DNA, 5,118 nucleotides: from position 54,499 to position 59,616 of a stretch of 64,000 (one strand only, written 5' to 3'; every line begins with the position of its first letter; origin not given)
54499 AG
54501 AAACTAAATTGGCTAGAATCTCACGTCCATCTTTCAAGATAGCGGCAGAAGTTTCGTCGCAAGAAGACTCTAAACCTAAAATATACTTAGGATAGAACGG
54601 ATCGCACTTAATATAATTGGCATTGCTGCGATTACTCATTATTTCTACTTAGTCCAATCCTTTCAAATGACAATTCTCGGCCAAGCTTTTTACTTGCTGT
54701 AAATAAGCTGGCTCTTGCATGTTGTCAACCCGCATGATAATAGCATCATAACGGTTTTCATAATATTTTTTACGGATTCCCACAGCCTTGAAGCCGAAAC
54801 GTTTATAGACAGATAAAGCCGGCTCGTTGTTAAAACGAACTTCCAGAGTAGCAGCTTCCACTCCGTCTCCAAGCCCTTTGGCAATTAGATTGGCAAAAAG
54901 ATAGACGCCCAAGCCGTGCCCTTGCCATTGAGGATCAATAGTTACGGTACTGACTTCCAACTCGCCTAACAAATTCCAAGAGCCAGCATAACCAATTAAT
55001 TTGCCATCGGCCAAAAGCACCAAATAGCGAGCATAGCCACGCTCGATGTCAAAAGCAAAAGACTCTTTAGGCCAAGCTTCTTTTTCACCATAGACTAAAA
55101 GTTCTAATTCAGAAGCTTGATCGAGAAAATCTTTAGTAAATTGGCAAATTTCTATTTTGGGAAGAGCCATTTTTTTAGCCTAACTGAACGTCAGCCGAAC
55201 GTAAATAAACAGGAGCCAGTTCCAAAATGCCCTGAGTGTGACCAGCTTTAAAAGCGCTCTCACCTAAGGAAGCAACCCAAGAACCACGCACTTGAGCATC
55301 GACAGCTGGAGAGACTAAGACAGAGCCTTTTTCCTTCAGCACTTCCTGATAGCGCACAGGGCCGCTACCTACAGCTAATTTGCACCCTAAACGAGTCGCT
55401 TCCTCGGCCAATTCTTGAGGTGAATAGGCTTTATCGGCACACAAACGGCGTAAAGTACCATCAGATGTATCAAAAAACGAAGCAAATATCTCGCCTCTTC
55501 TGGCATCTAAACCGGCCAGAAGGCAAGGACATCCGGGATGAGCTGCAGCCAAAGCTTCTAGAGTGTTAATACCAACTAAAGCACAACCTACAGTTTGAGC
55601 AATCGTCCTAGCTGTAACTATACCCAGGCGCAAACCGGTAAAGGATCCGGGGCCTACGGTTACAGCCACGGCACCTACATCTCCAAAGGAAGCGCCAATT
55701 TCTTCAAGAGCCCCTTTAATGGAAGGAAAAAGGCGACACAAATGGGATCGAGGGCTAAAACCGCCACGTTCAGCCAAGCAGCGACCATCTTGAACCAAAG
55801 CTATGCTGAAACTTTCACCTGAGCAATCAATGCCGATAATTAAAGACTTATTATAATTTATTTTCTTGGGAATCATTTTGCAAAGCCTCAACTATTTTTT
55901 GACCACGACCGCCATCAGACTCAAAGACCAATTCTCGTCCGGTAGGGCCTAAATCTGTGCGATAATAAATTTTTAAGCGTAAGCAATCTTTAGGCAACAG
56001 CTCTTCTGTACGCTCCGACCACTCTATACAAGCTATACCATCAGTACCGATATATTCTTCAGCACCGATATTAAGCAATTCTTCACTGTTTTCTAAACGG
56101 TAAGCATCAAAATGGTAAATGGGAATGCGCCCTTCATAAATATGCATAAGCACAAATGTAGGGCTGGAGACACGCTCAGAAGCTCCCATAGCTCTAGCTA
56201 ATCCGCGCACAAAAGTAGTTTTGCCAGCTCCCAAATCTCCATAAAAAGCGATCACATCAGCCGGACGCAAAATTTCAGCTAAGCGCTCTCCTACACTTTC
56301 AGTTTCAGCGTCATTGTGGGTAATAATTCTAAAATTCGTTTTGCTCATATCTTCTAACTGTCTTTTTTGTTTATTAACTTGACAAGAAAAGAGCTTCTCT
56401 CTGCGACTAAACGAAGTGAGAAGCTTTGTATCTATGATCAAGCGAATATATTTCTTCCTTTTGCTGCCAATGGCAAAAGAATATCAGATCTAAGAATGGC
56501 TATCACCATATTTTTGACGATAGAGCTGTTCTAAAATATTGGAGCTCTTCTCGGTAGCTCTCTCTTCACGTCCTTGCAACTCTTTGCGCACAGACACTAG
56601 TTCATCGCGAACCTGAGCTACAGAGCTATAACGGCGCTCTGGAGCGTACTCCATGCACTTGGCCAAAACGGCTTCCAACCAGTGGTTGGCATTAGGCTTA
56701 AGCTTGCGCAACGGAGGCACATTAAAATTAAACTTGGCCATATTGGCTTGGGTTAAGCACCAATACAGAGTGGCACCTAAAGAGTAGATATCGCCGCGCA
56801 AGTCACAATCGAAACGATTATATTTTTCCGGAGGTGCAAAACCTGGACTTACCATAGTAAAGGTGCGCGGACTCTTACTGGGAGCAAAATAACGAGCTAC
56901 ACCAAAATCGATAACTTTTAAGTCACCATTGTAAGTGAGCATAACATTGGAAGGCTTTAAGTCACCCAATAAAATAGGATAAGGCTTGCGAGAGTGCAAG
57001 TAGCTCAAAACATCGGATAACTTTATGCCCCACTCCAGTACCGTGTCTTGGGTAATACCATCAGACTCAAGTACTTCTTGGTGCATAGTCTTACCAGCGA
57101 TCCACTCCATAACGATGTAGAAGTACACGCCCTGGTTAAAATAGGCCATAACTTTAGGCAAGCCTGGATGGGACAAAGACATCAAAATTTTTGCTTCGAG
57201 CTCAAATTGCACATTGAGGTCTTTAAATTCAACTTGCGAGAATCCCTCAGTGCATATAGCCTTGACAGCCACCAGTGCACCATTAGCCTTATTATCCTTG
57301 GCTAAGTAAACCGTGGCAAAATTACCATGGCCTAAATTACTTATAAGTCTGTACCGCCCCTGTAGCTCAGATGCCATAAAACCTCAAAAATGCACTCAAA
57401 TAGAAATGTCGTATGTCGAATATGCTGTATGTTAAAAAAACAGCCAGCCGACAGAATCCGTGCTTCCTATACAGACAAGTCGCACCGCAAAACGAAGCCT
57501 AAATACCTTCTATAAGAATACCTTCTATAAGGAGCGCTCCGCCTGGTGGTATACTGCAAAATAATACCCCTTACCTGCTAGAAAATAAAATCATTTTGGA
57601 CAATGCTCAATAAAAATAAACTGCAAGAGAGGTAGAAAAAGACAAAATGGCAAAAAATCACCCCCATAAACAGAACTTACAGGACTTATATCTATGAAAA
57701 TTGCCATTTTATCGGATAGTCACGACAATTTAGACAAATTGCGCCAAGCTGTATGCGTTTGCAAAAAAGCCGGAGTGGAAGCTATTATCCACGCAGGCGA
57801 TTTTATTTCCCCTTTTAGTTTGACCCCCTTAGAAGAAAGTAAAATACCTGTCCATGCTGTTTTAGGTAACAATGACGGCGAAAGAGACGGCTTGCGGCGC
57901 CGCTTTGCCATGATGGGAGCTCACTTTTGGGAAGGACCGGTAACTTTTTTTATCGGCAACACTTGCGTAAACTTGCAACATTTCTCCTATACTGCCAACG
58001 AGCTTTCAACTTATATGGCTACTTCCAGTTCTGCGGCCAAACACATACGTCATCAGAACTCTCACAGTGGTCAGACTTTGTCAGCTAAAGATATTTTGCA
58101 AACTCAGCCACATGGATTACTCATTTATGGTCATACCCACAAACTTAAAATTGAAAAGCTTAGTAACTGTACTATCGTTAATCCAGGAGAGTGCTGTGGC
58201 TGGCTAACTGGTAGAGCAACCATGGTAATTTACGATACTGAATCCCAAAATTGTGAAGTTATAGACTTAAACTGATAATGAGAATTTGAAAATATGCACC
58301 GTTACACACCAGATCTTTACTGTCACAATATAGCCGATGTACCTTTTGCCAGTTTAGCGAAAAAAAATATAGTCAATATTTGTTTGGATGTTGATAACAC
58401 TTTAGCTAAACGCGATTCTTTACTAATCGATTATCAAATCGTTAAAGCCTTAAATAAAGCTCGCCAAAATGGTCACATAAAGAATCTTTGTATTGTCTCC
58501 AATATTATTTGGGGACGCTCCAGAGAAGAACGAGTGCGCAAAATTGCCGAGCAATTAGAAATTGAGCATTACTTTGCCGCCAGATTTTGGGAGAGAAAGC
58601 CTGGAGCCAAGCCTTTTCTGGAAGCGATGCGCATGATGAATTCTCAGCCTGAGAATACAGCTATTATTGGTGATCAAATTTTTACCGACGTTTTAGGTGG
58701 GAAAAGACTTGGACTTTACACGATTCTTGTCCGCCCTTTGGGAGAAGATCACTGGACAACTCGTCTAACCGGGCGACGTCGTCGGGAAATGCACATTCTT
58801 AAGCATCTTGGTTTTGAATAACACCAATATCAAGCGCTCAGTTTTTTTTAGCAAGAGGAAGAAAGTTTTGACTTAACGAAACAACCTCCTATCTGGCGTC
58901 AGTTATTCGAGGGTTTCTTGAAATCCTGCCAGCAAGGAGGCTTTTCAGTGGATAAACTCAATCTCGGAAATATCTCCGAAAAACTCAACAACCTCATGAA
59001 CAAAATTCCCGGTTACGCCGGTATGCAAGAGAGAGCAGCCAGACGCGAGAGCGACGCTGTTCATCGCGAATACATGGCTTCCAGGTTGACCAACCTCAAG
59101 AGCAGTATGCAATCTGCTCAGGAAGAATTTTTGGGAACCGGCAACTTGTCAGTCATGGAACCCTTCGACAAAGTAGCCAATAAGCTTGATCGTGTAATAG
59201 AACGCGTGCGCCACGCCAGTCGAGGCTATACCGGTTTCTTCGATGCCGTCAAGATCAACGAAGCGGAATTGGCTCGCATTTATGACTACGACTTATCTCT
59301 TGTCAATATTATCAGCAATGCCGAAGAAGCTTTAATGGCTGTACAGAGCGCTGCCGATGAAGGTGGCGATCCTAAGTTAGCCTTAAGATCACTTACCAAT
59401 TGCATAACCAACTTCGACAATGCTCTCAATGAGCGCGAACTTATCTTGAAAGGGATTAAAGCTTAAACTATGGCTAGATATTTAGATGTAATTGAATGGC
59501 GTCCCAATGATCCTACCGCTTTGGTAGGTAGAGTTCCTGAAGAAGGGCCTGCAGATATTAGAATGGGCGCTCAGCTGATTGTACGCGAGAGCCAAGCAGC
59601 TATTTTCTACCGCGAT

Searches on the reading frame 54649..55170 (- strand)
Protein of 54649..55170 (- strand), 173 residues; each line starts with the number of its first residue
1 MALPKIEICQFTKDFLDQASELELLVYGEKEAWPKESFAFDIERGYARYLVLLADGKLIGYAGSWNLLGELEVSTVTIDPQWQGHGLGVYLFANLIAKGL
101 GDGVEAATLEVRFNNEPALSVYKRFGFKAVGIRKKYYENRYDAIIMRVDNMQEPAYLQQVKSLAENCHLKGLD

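Call 37: search_protein_families(library=pfam, proteins=[window:54649-55170:-], max_evalue=0.001)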
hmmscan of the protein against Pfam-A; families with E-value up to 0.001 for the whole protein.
window:54649-55170:- (173 aa): 5 families
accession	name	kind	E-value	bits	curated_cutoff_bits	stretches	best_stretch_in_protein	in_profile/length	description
PF00583.31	Acetyltransf_1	-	7.9e-15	55.6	20.7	1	31-127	14-116/116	Acetyltransferase (GNAT) family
PF13673.13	Acetyltransf_10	-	5.7e-10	39.7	23.6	1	34-140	18-118/128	Acetyltransferase (GNAT) domain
PF13508.13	Acetyltransf_7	-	1.2e-09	38.8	27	1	47-128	3-83/84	Acetyltransferase (GNAT) domain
PF08445.16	FR47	-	2.2e-06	28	22.1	1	73-130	24-80/86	FR47-like protein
PF13302.13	Acetyltransf_3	-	0.00022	22.4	25.4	1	31-128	38-138/138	Acetyltransferase (GNAT) domain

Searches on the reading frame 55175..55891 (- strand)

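Call 37: search_protein_families(library=pfam, proteins=[window:55175-55891:-], max_evalue=0.001)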
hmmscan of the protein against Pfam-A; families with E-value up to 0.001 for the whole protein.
window:55175-55891:- (238 aa): 1 family
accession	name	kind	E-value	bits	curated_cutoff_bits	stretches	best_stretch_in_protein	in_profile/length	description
PF00814.31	TsaD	-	4.2e-24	86.1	24.8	1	38-162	13-148/264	tRNA N6-adenosine threonylcarbamoyltransferase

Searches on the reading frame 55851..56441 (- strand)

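Call 37: search_protein_families(library=pfam, proteins=[window:55851-56441:-], max_evalue=0.001)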
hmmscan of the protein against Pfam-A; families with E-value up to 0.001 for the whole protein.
window:55851-56441:- (196 aa): 1 family
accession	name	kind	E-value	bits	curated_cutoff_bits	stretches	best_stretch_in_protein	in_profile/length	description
PF02367.23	TsaE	-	7.6e-41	139.5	26.6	1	42-160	2-120/128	Threonylcarbamoyl adenosine biosynthesis protein TsaE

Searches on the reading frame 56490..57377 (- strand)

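Call 37: search_protein_families(library=pfam, proteins=[window:56490-57377:-], max_evalue=0.001)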
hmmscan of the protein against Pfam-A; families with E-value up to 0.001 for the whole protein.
window:56490-57377:- (295 aa): 4 families
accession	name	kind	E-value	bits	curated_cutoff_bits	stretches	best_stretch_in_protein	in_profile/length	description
PF00069.31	Pkinase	-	6e-34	118.1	31.7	1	9-251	1-253/263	Protein kinase domain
PF07714.23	PK_Tyr_Ser-Thr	-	6.3e-23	81.8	23.1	1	11-251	3-250/258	Protein tyrosine and serine/threonine kinase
PF03109.22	ABC1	-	0.0001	22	22.9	1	87-167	144-220/244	ABC1 atypical kinase-like domain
PF01636.29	APH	-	0.00097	19.4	23.2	0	123-163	154-199/239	Phosphotransferase enzyme family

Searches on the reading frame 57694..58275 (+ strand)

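Call 37: search_protein_families(library=pfam, proteins=[window:57694-58275:+], max_evalue=0.001)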
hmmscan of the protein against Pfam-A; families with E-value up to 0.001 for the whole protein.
window:57694-58275:+ (193 aa): 2 families
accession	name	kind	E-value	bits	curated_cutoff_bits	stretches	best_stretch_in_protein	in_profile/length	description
PF12850.12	Metallophos_2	-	3.4e-30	105.5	27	1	1-184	1-153/154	Calcineurin-like phosphoesterase superfamily domain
PF00149.33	Metallophos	-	4.2e-11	44.1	21.5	1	1-150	1-190/191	Calcineurin-like phosphoesterase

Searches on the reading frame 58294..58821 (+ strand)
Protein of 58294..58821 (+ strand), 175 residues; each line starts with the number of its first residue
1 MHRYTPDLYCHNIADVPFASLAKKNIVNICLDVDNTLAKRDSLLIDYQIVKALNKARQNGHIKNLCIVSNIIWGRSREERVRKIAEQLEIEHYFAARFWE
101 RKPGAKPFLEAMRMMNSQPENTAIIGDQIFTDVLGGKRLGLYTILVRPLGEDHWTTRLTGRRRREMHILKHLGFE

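Call 37: search_protein_families(library=pfam, proteins=[window:58294-58821:+], max_evalue=0.001)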
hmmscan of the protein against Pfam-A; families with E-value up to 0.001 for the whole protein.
window:58294-58821:+ (175 aa): 4 families
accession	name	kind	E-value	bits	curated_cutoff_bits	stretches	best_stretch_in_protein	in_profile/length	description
PF09419.16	PGP_phosphatase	-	9.8e-15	55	20.4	1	4-147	17-164/168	Mitochondrial PGP phosphatase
PF13242.12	Hydrolase_like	-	2.6e-10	40.5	22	1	101-147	3-49/75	HAD-hyrolase-like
PF00702.32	Hydrolase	-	3.5e-09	37.8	26.4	1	33-140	87-191/191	haloacid dehalogenase-like hydrolase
PF13419.12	HAD_2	-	1.4e-08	35.5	23.8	1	76-146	104-178/178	Haloacid dehalogenase-like hydrolase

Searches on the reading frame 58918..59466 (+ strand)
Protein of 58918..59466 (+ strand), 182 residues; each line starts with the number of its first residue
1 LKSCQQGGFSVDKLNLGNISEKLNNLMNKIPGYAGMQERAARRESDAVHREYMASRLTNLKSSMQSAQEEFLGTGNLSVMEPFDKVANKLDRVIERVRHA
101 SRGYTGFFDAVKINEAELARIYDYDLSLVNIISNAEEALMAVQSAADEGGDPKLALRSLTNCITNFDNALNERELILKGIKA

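Call 37: search_protein_families(library=pfam, proteins=[window:58918-59466:+], max_evalue=0.001)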
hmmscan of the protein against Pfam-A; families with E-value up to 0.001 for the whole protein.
window:58918-59466:+ (182 aa): 0 families

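Call 71: search_protein_families(library=ncbifam, proteins=[window:58918-59466:+], max_evalue=0.001)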
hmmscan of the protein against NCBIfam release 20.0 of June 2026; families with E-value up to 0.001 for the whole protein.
window:58918-59466:+ (182 aa): 1 family
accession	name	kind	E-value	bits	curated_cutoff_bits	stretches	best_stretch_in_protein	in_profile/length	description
NF047596.1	LIMLP_15305_fam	equivalog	5.6e-14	52.4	210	1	21-176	16-172/175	LIMLP_15305 family protein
